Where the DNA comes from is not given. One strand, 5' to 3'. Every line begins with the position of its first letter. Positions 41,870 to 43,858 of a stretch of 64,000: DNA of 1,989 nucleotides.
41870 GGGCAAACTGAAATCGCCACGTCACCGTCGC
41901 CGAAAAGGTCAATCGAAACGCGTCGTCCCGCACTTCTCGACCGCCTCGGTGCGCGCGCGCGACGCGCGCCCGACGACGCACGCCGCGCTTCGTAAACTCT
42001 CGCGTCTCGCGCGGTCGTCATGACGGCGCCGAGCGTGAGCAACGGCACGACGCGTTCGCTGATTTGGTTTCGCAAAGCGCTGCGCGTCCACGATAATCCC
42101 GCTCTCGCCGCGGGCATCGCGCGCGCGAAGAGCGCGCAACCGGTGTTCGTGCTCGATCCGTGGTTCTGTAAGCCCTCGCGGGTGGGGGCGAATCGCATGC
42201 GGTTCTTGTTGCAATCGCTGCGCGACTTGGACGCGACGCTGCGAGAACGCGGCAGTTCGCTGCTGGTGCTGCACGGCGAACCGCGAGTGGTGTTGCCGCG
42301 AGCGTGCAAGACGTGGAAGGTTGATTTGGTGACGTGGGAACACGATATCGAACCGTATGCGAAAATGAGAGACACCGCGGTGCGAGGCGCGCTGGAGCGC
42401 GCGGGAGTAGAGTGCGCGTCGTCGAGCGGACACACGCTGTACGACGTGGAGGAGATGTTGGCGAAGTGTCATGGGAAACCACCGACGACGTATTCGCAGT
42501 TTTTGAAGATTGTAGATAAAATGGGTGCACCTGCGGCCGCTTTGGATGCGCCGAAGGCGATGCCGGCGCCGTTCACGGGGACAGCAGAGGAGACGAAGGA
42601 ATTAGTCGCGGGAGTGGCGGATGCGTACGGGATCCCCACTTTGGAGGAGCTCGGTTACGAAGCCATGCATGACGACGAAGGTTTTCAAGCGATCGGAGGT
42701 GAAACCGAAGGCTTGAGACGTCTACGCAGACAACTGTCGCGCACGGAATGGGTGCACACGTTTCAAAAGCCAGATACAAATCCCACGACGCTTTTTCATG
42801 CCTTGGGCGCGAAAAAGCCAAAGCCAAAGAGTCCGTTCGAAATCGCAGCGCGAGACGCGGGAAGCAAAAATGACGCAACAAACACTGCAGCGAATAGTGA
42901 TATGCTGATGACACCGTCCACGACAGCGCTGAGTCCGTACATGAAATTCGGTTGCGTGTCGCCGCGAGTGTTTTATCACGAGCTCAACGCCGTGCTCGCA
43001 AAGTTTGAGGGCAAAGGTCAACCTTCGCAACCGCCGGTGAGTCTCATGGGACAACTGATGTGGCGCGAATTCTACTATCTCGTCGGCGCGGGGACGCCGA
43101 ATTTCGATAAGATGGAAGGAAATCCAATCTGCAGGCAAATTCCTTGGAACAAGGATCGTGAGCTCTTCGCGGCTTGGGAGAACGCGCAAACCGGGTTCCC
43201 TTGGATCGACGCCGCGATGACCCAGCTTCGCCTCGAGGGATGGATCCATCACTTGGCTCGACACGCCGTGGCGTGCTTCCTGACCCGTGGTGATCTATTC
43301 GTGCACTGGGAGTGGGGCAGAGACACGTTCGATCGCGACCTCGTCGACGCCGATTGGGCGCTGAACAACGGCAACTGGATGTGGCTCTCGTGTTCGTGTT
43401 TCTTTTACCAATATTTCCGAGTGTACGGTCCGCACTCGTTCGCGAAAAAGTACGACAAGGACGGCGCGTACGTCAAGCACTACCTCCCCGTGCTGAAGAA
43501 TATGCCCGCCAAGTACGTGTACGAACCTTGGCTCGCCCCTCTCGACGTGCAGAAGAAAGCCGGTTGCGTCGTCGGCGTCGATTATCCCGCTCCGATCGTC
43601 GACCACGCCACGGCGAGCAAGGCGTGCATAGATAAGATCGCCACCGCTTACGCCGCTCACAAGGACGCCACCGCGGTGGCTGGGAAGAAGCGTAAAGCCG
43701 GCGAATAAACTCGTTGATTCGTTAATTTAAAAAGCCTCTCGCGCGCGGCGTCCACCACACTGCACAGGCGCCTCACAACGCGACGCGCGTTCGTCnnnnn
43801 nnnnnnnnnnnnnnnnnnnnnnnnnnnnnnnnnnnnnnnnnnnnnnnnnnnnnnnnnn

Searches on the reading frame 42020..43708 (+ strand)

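Call 5: search_protein_families(library=pfam, proteins=[window:42020-43708:+], max_evalue=0.01)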
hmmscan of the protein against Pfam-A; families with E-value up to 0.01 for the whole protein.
window:42020-43708:+ (562 aa): 2 families
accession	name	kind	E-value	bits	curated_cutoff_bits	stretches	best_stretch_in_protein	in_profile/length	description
PF03441.19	FAD_binding_7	-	2.7e-74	249.4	27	1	343-540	2-201/203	FAD binding domain of DNA photolyase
PF00875.24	DNA_photolyase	-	3.3e-50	170.7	26.6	1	13-170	1-157/164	DNA photolyase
